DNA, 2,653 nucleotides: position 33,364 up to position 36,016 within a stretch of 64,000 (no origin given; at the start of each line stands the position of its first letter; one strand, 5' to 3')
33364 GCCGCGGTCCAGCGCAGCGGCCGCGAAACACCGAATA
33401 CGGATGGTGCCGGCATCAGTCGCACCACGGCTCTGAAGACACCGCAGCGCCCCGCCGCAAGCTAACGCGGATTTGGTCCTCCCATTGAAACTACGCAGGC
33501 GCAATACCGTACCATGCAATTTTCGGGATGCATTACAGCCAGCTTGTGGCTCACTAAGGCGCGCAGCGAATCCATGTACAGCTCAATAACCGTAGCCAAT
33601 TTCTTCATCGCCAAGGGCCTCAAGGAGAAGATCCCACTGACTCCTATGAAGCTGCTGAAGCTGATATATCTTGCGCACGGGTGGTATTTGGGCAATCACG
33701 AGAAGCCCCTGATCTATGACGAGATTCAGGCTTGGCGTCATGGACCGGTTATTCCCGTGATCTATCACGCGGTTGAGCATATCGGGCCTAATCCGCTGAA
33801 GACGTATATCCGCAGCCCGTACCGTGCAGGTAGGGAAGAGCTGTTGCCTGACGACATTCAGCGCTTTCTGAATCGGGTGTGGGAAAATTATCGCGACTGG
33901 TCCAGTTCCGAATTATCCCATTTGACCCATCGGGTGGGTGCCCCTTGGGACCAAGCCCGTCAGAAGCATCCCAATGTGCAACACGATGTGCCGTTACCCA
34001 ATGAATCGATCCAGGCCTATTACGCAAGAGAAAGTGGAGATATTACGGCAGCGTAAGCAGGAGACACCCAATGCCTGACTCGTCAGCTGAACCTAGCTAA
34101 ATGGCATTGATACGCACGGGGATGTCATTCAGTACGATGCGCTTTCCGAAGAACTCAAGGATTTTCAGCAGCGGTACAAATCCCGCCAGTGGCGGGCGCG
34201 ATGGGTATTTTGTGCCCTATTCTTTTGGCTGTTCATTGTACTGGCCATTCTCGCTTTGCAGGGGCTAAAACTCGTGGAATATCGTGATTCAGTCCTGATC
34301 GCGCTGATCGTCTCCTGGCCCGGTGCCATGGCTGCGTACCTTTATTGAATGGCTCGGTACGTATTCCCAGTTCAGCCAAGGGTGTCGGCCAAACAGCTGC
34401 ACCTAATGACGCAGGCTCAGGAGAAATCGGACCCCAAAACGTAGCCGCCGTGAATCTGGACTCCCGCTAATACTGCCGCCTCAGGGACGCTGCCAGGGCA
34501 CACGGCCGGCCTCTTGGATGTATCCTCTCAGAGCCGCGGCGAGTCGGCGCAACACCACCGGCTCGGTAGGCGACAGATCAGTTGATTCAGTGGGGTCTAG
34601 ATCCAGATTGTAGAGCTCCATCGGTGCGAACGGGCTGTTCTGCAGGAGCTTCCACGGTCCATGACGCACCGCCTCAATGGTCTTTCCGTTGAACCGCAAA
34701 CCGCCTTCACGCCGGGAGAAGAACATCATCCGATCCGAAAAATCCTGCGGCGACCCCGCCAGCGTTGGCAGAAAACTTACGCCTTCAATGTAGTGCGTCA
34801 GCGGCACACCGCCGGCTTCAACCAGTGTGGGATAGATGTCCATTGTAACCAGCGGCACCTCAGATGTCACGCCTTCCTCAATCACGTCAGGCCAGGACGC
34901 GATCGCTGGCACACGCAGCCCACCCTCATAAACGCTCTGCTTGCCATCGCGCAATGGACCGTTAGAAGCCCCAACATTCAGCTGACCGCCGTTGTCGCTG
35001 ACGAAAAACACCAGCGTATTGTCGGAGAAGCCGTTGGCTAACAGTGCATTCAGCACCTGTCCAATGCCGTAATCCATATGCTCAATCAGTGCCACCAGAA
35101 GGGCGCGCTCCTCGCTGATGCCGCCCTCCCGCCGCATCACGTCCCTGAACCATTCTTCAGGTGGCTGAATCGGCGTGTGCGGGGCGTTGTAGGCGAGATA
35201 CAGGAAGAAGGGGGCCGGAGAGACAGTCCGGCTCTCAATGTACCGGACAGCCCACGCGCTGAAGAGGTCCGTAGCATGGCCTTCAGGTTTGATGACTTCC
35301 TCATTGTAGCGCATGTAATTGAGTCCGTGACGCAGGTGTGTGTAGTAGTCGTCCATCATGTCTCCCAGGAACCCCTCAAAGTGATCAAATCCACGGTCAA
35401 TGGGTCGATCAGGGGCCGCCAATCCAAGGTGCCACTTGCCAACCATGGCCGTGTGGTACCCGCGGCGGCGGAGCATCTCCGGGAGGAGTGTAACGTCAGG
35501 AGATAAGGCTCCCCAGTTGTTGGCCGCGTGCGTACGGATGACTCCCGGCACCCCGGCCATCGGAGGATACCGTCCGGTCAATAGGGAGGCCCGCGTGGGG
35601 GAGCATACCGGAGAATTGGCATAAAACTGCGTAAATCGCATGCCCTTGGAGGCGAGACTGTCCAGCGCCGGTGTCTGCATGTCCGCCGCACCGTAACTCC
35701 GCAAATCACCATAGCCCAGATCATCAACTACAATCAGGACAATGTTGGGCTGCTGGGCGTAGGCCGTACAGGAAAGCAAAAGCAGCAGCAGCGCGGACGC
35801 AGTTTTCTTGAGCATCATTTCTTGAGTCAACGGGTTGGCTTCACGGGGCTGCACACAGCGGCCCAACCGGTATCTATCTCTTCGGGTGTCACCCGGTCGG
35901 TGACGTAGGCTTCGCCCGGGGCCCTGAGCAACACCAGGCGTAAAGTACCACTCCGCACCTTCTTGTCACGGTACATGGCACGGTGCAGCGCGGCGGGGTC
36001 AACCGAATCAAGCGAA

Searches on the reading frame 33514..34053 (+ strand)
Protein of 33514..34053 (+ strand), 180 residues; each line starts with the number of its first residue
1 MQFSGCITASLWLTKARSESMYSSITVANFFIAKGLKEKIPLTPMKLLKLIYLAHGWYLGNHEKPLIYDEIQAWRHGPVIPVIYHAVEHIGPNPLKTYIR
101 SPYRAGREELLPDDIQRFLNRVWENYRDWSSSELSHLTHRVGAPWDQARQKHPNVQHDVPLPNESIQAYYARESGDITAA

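Call 45: search_protein_families(library=pfam, proteins=[window:33514-34053:+], max_evalue=0.0001)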
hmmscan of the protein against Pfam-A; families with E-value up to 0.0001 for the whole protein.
window:33514-34053:+ (180 aa): 1 family
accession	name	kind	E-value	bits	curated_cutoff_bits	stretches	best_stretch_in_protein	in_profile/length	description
PF13274.11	SocA_Panacea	-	4.9e-19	69.7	25.7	1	47-145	1-112/113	Antitoxin SocA-like, Panacea domain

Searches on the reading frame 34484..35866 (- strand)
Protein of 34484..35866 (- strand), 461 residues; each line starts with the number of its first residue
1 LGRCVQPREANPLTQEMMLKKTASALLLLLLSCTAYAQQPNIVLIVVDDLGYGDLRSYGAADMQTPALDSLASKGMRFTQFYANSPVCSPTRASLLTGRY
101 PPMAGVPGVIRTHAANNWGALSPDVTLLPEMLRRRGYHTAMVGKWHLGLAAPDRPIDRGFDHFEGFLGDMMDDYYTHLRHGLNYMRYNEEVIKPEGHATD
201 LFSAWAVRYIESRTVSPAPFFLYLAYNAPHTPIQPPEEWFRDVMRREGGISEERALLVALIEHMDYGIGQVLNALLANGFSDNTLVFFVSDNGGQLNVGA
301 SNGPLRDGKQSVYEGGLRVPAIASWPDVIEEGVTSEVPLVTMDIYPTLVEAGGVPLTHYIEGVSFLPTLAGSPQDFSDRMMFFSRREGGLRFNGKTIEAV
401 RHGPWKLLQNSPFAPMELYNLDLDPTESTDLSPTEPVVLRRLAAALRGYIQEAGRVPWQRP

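Call 46: search_protein_families(library=pfam, proteins=[window:34484-35866:-], max_evalue=0.0001)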
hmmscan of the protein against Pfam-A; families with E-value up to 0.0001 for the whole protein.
window:34484-35866:- (461 aa): 3 families
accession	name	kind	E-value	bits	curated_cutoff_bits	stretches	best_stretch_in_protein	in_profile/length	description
PF00884.28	Sulfatase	-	5.2e-56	190.6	25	1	40-353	1-300/301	Sulfatase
PF16347.10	SGSH_C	-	1.3e-09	38.9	29.3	1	309-431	8-131/154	N-sulphoglucosamine sulphohydrolase, C-terminal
PF01663.27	Phosphodiest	-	1.6e-05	25.2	23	0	43-108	2-64/342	Type I phosphodiesterase / nucleotide pyrophosphatase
